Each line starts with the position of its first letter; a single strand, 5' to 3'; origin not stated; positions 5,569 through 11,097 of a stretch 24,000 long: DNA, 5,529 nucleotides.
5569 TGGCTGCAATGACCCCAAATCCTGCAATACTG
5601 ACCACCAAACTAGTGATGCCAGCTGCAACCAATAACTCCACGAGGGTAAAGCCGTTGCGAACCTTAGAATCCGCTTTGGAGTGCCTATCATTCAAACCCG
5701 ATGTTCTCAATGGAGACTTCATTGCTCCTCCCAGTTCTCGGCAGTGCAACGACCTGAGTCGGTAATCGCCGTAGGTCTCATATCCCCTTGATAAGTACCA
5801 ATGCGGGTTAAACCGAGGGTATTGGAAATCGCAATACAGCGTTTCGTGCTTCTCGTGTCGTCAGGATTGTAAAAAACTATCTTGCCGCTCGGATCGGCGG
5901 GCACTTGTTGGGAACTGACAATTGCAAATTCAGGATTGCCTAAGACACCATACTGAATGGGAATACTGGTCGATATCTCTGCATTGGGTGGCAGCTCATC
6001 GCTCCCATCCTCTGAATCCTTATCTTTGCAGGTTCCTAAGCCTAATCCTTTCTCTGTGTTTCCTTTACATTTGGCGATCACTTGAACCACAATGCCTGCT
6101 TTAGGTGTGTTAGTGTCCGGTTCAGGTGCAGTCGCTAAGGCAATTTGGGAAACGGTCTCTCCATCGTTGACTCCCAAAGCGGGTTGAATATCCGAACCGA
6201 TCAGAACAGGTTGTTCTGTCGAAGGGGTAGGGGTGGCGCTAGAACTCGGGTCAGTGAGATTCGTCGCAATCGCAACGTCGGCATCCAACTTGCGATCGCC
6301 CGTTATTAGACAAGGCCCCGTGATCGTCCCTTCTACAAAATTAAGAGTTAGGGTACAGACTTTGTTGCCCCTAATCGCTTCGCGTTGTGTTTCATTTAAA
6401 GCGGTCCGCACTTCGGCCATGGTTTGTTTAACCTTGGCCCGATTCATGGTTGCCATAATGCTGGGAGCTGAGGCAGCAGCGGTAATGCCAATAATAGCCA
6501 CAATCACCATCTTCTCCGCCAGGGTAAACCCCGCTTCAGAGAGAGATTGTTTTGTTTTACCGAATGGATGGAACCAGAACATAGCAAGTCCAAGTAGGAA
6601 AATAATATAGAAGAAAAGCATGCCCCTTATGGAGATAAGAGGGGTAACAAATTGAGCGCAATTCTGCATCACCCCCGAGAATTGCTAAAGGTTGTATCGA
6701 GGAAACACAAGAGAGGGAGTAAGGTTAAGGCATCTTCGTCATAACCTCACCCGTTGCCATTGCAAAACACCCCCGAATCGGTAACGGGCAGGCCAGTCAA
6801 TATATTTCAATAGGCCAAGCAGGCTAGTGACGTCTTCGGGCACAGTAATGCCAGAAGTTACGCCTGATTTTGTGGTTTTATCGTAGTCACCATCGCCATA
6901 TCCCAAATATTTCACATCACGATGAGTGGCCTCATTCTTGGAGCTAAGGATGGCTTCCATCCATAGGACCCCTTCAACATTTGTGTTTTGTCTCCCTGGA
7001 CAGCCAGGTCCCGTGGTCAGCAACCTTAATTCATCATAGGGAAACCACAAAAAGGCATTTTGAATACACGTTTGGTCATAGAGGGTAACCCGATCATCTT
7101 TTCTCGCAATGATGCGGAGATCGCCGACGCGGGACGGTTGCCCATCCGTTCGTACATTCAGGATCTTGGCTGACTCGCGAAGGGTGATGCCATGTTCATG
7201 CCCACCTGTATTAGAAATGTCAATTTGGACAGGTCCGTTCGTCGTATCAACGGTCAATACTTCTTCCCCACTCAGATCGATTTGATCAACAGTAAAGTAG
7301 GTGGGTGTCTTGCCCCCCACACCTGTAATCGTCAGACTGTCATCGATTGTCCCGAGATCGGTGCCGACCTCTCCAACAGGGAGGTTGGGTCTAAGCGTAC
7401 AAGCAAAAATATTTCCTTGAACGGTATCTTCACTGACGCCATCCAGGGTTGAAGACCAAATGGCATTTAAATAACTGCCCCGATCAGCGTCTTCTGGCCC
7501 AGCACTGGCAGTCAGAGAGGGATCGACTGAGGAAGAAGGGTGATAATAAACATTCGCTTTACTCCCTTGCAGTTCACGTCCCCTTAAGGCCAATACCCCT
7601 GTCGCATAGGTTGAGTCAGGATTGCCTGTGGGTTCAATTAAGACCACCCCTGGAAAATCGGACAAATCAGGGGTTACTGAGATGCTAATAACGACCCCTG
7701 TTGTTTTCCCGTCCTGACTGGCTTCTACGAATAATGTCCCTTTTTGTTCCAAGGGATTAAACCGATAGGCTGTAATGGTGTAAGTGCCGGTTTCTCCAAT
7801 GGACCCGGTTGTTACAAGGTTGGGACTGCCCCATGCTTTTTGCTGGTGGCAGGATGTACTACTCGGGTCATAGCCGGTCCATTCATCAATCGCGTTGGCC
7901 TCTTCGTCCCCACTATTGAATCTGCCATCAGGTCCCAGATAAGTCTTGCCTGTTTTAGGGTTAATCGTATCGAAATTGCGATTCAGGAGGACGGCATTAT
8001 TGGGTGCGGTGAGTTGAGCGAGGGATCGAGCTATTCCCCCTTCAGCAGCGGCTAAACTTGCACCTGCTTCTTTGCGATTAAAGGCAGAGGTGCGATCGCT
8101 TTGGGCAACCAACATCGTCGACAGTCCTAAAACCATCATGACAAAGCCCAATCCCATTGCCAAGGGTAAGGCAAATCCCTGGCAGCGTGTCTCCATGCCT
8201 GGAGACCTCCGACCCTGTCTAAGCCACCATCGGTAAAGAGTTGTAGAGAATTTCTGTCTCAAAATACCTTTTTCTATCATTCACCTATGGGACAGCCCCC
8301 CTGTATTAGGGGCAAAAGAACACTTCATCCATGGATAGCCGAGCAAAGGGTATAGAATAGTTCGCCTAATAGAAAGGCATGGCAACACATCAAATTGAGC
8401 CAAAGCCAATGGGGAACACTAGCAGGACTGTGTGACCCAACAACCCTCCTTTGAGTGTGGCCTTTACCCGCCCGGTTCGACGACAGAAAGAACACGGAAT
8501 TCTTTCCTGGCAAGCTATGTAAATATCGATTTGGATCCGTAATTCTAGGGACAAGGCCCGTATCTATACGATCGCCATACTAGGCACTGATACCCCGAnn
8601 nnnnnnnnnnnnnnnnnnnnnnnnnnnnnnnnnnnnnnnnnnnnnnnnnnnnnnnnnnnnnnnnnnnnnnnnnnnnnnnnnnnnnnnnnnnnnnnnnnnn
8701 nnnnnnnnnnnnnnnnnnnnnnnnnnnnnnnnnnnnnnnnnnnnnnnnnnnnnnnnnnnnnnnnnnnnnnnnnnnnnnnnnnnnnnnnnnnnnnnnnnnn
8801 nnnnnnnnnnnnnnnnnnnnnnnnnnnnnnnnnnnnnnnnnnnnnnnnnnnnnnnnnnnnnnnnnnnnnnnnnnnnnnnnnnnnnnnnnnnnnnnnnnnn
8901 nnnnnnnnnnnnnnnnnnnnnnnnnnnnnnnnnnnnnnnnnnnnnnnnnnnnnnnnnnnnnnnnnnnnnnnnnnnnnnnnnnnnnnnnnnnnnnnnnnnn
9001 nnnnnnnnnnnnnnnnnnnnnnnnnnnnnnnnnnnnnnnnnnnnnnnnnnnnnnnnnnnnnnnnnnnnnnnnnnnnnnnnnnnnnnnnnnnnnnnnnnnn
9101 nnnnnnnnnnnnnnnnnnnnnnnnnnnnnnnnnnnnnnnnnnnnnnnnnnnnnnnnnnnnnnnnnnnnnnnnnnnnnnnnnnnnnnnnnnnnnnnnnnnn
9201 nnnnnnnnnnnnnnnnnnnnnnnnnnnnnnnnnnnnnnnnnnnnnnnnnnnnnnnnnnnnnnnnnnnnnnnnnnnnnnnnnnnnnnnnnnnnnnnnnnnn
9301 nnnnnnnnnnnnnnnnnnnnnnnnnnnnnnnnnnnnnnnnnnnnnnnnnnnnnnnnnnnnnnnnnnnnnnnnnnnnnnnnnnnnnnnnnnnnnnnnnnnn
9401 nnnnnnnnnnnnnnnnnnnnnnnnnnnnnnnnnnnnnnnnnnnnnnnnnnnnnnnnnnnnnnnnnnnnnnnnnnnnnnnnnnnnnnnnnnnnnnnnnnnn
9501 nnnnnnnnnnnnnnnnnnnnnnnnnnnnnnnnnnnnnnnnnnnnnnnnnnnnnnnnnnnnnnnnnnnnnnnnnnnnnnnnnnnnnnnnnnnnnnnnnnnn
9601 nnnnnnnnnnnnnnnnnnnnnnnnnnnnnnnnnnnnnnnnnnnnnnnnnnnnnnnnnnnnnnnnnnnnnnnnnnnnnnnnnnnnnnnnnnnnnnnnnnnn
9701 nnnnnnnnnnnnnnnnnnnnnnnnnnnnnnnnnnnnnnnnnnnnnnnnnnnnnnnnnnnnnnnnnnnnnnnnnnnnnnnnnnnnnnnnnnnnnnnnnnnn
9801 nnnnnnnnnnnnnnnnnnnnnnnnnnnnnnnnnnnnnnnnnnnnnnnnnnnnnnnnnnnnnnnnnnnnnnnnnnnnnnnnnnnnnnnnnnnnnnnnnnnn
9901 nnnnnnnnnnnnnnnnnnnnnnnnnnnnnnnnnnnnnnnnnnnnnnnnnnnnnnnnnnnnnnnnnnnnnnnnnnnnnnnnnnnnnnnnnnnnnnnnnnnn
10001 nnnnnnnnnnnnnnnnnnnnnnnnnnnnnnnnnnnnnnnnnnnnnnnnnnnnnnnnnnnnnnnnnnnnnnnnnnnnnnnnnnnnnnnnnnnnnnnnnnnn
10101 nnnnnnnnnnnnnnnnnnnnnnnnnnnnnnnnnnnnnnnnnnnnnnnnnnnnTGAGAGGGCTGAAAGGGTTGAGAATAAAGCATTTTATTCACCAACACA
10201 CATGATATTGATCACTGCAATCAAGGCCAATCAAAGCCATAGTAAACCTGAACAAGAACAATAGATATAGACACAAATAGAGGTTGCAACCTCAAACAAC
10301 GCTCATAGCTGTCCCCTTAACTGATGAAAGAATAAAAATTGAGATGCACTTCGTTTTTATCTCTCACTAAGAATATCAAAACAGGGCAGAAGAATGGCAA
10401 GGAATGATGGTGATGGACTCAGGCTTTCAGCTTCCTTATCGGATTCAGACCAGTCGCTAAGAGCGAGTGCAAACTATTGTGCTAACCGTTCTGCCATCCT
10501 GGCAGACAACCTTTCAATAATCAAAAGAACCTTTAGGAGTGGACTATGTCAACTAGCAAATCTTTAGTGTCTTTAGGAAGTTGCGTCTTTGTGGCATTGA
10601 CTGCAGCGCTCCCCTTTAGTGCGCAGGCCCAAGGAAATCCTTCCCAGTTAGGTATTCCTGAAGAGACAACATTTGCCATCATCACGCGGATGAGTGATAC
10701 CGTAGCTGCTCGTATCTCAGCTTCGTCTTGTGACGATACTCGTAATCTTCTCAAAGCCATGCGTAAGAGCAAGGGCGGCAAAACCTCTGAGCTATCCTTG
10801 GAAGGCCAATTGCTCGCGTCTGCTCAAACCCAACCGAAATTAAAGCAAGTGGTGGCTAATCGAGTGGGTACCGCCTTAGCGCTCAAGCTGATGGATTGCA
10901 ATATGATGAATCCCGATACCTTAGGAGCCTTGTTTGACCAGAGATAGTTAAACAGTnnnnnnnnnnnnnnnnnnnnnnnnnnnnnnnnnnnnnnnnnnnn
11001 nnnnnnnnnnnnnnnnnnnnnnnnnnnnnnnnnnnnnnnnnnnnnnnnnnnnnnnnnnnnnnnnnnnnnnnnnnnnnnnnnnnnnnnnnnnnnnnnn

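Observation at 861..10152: Two tandem paralogous minor-pilin (tip-complex) modules built around giant Glu5-less cap proteins, with no filament or motor genes nearby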

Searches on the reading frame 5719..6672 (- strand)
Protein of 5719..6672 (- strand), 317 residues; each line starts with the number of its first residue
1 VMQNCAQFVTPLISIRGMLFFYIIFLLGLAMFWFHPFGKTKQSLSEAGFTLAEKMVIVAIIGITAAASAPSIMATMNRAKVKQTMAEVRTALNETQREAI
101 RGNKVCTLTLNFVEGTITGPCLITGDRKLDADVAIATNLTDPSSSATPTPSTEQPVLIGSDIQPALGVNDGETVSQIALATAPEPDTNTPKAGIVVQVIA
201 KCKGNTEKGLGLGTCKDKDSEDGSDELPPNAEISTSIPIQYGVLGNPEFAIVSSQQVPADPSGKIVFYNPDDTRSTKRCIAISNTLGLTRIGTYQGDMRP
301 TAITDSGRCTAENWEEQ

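Call 4: search_protein_families(library=pfam, proteins=[window:5719-6672:-], max_evalue=1)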
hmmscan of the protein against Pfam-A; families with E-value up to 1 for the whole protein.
window:5719-6672:- (317 aa): 3 families
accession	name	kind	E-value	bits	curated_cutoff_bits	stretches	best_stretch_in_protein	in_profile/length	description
PF07963.17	N_methyl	-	0.0014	18.6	21.2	1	46-68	4-26/27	Prokaryotic N-terminal methylation motif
PF14859.11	Colicin_M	-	0.11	12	27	1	52-118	148-214/281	Colicin M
PF05858.17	BIV_Env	-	0.19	10.3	20.8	1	12-96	64-144/548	Bovine immunodeficiency virus surface protein (SU)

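Call 5: search_protein_families(library=ncbifam, proteins=[window:5719-6672:-], max_evalue=1)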
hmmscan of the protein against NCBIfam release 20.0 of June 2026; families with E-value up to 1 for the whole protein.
window:5719-6672:- (317 aa): 10 families
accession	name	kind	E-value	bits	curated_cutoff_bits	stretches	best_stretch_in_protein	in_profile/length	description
TIGR01710.1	typeII_sec_gspG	equivalog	3.1e-07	30.5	88.85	1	48-90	2-44/134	type II secretion system major pseudopilin GspG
TIGR01708.2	typeII_sec_gspH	equivalog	4.5e-06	26.8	80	1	46-104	1-59/169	type II secretion system minor pseudopilin GspH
NF007800.0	PRK10506.1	equivalog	7.9e-06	25.8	158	1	45-126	7-85/163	prepilin peptidase-dependent protein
NF040982.1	ComGD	equivalog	8e-06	26.3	70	1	47-114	2-69/139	competence type IV pilus minor pilin ComGD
NF041775.1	typeIV_PilA_Myxo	equivalog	3.1e-05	24.1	400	1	47-88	11-52/214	type IV pilin protein PilA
NF007862.0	PRK10574.1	equivalog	5.3e-05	23.4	138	1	46-93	4-54/145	prepilin peptidase-dependent pilin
NF033808.0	copper_CopD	equivalog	0.033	13.8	195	1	12-96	4-88/295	copper homeostasis membrane protein CopD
NF058536.1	LPAAT_acyl_YihG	equivalog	0.06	12.6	260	1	46-116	109-179/290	1-acylglycerol-3-phosphate O-acyltransferase, YihG family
TIGR02596.1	TIGR02596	subfamily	0.099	12.7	70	1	49-104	1-56/196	Verru_Chthon cassette protein D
NF040999.1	pilin_ComGC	equivalog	0.15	12.3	75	1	47-98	2-51/84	competence type IV pilus major pilin ComGC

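Call 41: search_solved_structures(query=A3, max_evalue=1)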
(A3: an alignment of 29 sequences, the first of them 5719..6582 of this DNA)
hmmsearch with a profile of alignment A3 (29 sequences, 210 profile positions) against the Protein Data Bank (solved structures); distinct sequences matched with E-value up to 1: 23.
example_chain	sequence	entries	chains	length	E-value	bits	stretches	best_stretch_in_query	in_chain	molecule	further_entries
7tgg_A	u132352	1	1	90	3.3e-10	42.8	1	6-50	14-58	Geopilin domain 1 protein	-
9laa_A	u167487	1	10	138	9.3e-10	41.4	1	13-79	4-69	Type IV pilin protein PilA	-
9egp_A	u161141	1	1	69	9.3e-10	41.4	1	16-51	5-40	Geopilin domain 1 protein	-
8qqj_J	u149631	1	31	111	3.4e-08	36.2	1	22-103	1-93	Type IV narrow pilus major component PilA5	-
9lab_B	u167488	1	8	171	6.1e-08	35.4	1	17-66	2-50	MSHA major pilin subunit MshA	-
6xxe_A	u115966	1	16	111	9e-08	34.9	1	22-101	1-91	Uncharacterized protein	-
8tj2_C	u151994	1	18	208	1.2e-07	34.5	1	22-69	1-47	Type IV major pilin protein PilA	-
2m7g_A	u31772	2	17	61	2.2e-07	33.6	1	22-65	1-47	Geopilin domain 1 protein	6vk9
8tob_GA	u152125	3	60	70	2.8e-07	33.3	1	23-61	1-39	Fimbrial protein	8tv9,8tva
1oqw_A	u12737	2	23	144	3e-07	33.2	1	22-72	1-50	Fimbrial protein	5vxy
8tum_e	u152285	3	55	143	3.9e-07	32.8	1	22-78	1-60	Type IV major pilin protein PilA | Pilin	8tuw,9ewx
8p3b_A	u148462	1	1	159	1.2e-06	31.2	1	22-73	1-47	Fimbrial protein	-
1ay2_A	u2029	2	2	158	1.2e-06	31.2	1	22-73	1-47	TYPE 4 PILIN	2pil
2hi2_A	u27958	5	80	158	1.3e-06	31.1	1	22-73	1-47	Fimbrial protein | PilA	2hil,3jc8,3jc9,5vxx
5kua_A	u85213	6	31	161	2.1e-06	30.4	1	22-73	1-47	pilin | Neisseria meningitidis PilE variant SB-GATDH | Neisseria meningitidis PilE, SB-DATDH variant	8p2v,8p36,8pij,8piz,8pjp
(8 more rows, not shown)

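Call 42: search_protein_families(library=pfam, alignment_id=A3, max_evalue=0.01)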
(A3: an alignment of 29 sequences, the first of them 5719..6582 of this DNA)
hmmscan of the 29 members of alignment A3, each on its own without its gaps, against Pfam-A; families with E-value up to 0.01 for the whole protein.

A. member 1, window:5719-6582:- (287 aa): 1 family
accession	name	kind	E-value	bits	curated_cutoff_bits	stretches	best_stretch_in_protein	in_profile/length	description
PF07963.17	N_methyl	-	0.0016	18.4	21.2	1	16-38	4-26/27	Prokaryotic N-terminal methylation motif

B. families by the number of members that match (of 29 scanned): 3 families
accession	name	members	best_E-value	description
PF07963.17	N_methyl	23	3.4e-08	Prokaryotic N-terminal methylation motif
PF12019.13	GspH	1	1.1e-08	Type II transport protein GspH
PF14601.11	TFX_C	1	0.0075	DNA_binding protein, TFX, C-term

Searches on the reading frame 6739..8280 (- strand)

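Call 4: search_protein_families(library=pfam, proteins=[window:6739-8280:-], max_evalue=1)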
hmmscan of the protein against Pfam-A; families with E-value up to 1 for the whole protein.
window:6739-8280:- (513 aa): 2 families
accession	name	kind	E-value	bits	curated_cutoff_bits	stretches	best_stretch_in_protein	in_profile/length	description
PF14341.11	PilX_N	-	0.043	14.3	25.5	1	34-84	1-51/51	PilX N-terminal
PF03656.18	Pam16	-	0.097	13.1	30.3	1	357-385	47-75/127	Pam16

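Call 5: search_protein_families(library=ncbifam, proteins=[window:6739-8280:-], max_evalue=1)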
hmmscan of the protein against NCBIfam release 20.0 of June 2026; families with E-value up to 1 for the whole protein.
window:6739-8280:- (513 aa): 1 family
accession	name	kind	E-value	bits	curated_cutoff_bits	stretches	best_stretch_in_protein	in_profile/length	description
NF011278.0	PRK14685.1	equivalog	0.086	12.9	343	1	9-107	46-133/177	hypothetical protein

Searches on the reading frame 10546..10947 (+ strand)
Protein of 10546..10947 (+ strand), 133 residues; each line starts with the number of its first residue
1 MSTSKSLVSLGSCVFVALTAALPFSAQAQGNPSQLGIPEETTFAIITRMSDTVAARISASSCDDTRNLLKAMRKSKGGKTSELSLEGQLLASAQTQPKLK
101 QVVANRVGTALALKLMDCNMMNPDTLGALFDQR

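Call 8: search_protein_families(library=pfam, proteins=[window:10546-10947:+], max_evalue=0.001)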
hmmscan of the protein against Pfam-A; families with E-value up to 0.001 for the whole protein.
window:10546-10947:+ (133 aa): 0 families

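Call 60: search_protein_families(library=pfam, proteins=[window:10546-10947:+], max_evalue=10)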
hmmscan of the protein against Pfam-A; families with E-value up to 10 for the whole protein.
window:10546-10947:+ (133 aa): 0 families

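Call 78: search_protein_families(library=ncbifam, proteins=[window:10546-10947:+], max_evalue=0.01)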
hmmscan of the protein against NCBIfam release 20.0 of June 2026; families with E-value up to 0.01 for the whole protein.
window:10546-10947:+ (133 aa): 0 families
